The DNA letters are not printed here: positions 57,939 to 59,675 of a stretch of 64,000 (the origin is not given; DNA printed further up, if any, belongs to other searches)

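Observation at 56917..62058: Cytoplasmic reductive-dehalogenase-like gene translationally coupled to a TRZ/ATZ-type amidohydrolase behind two MFS transporters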

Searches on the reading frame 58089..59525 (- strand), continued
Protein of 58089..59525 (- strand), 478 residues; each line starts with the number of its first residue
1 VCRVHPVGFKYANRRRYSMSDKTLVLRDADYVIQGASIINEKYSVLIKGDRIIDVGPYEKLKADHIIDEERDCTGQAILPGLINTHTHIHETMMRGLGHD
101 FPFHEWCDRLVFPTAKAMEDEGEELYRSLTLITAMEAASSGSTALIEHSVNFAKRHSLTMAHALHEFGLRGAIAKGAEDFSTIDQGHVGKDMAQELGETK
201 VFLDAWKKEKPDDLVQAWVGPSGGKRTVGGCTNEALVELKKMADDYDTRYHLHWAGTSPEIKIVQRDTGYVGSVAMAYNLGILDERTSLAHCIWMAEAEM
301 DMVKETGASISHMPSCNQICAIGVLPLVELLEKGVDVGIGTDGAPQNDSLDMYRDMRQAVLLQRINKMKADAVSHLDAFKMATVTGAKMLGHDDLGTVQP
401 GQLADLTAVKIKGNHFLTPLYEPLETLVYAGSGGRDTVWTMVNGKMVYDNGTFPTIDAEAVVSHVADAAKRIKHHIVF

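Call 62: search_solved_structures(query=A2, max_evalue=1e-30, show_alignments=5)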
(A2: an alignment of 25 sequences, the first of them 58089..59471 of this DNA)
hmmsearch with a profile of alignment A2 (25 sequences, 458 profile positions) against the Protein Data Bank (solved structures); distinct sequences matched with E-value up to 1e-30: 22.
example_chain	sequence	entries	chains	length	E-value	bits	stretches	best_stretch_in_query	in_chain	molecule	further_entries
3hpa_A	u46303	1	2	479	9.6e-72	245.3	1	4-447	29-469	AMIDOHYDROLASE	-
7ww2_A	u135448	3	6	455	1e-67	232.1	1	1-446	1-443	8-oxoguanine deaminase | Hydroxydechloroatrazine ethylaminohydrolase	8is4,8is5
3lnp_A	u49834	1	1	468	1.3e-66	228.4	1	22-456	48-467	Amidohydrolase family Protein OLEI01672_1_465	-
4f0r_A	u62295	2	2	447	6.3e-62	213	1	16-452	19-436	5-methylthioadenosine/S-adenosylhomocysteine deaminase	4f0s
4v1x_A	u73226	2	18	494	2.6e-58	201.1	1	16-452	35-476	ATRAZINE CHLOROHYDROLASE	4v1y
4dyk_A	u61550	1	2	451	2.7e-57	197.7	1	19-453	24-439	AMIDOHYDROLASE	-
4gbd_A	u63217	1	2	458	3.2e-57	197.5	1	19-453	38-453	Putative uncharacterized protein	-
1p1m_A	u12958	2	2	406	2.2e-56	194.7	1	51-451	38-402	Hypothetical protein TM0936 | Uncharacterized protein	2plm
1j6p_A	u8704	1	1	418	2.4e-56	194.6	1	51-451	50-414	METAL-DEPENDENT HYDROLASE OF CYTOSINEDEMANIASE/CHLOROHYDROLASE FAMILY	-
4dzh_A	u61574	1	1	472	1.3e-52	182.3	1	7-454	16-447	AMIDOHYDROLASE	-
2uz9_A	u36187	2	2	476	5.5e-41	143.9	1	38-390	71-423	GUANINE DEAMINASE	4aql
3e0l_A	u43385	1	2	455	8.5e-40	140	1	38-390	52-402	Guanine deaminase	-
3ls9_A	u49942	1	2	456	7.2e-39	137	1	17-444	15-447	Triazine hydrolase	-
5hme_A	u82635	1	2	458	7.6e-39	136.9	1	16-444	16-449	Triazine hydrolase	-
3lsb_A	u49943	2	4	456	9.9e-39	136.5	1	17-444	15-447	Triazine hydrolase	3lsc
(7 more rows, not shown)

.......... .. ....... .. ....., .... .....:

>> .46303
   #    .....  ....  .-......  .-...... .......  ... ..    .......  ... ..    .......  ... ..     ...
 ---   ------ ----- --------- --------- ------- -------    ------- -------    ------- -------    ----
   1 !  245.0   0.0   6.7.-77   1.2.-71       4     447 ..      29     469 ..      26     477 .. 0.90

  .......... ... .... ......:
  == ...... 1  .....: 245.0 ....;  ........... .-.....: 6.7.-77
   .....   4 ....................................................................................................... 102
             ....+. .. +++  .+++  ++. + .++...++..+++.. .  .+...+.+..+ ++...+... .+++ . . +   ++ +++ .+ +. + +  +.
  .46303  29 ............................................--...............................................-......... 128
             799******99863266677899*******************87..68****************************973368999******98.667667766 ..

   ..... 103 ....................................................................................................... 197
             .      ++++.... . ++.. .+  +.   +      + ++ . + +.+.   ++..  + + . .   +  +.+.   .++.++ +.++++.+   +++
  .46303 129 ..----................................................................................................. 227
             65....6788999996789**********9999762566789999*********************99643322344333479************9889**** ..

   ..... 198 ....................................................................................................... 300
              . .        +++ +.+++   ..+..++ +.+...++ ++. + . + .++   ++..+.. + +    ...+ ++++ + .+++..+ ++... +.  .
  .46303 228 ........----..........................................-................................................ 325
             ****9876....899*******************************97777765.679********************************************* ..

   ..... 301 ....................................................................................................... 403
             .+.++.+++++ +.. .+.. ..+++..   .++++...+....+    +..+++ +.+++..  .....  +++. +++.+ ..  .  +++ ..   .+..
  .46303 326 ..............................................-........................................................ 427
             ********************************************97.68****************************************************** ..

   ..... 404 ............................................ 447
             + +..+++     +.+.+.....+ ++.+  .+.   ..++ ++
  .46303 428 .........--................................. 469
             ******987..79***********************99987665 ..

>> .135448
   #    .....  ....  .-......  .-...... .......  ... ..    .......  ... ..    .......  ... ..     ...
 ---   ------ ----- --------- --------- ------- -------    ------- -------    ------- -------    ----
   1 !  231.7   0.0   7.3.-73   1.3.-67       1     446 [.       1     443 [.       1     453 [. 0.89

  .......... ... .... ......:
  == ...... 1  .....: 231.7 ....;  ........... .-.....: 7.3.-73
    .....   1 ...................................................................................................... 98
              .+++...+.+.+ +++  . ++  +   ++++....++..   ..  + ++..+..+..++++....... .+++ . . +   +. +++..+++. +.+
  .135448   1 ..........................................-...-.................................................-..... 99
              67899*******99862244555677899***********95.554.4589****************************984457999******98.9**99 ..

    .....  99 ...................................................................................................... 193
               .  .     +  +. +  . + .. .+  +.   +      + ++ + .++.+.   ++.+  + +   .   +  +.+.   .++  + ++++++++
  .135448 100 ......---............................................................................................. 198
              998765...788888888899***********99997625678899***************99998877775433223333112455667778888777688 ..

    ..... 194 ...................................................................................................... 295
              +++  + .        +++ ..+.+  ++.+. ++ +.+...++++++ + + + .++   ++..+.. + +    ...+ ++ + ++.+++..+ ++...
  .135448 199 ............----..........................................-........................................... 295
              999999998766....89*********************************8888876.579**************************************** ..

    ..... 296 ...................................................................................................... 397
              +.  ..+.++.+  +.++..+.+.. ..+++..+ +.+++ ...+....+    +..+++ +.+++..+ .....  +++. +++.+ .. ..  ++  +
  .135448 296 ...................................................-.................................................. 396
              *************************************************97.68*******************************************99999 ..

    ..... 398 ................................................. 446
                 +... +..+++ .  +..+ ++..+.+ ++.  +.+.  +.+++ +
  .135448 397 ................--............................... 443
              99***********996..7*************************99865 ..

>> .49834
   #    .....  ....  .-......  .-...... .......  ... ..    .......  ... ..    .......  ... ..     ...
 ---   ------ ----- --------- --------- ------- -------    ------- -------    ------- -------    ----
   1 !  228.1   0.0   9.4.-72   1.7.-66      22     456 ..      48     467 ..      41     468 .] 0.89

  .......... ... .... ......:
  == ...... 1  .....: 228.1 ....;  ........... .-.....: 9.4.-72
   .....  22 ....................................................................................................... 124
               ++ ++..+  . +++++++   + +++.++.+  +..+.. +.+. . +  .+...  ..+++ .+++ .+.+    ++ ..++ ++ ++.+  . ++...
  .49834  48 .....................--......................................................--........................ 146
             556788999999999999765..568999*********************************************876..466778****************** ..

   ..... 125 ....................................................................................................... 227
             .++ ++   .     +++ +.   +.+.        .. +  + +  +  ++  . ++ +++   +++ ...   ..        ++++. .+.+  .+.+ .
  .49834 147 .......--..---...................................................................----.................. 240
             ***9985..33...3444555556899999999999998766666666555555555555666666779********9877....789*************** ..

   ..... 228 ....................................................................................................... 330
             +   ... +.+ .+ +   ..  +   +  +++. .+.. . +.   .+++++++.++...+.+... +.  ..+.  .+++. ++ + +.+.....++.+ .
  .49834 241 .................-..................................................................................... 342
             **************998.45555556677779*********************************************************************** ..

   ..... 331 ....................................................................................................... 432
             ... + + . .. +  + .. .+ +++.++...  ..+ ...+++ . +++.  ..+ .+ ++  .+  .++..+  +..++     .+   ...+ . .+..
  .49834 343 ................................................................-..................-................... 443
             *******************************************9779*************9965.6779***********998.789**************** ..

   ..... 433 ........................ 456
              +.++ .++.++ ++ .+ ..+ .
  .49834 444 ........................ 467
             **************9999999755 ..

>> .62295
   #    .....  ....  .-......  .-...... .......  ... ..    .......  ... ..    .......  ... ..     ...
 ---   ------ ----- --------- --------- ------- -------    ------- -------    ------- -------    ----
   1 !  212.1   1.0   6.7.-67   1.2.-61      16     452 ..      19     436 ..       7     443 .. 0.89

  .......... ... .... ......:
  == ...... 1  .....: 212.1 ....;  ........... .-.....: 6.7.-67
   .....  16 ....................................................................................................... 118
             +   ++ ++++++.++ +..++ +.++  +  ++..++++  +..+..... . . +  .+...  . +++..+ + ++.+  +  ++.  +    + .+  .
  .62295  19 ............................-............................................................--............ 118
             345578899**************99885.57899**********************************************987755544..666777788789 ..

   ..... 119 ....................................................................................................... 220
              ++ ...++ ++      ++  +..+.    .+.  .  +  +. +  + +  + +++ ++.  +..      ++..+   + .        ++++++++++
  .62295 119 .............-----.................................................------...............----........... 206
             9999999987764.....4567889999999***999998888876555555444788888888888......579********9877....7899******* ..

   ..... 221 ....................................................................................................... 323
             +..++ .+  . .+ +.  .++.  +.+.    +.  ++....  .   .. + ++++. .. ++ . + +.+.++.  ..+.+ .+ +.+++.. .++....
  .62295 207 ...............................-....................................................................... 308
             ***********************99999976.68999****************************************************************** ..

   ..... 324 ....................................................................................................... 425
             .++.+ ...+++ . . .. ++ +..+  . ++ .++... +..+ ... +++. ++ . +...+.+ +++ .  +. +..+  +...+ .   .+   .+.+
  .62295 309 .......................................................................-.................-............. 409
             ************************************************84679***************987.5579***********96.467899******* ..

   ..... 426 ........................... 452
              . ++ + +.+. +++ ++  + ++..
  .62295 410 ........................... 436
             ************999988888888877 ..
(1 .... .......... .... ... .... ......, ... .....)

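Call 64: predict_structure(alignment_id=A2)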
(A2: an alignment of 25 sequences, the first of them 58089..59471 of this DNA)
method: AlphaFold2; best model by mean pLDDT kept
length: 460 residues; sequences in the alignment: 25
mean_pLDDT: 91.7   pTM: 0.92
mean pLDDT of the five models: 91.7, 91.0, 89.2, 89.1, 88.7
residues with pLDDT >= 90: 337; 70-90: 108; 50-70: 14; < 50: 1
segments of 3 or more residues with pLDDT < 50: none
pLDDT, mean of each block of 10 residues (from residue 1): 88 97 98 97 97 97 96 84 78 90 95 96 96 91 97 96 86 95 96 88 83 93 97 90 88 94 97 92 98 82 80 97 68 89 92 93 98 97 98 88 88 84 97 96 97 86
secondary structure, 60 per line:
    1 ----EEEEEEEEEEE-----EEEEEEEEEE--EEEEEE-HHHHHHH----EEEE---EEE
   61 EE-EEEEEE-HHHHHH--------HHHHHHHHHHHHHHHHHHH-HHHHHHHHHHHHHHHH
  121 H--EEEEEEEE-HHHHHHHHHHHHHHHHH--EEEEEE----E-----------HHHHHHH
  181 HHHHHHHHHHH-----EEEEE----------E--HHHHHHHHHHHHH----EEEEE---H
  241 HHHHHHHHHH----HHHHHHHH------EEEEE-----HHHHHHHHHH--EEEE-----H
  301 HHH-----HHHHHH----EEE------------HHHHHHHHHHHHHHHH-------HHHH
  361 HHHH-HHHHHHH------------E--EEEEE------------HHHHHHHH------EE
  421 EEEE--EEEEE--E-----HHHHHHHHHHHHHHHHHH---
elements in order: E5-15 E21-30 E33-38 H40-46 E51-54 E58-62 E64-69 H71-76 H85-103 H105-121 E124-131 H133-149 E152-157 H174-191 E197-201 H215-227 E232-236 H240-250 H255-262 E269-273 H279-288 E291-294 H300-303 H309-314 E319-321 H334-349 H357-364 H366-372 E388-392 H405-412 E419-424 E427-431 H440-457
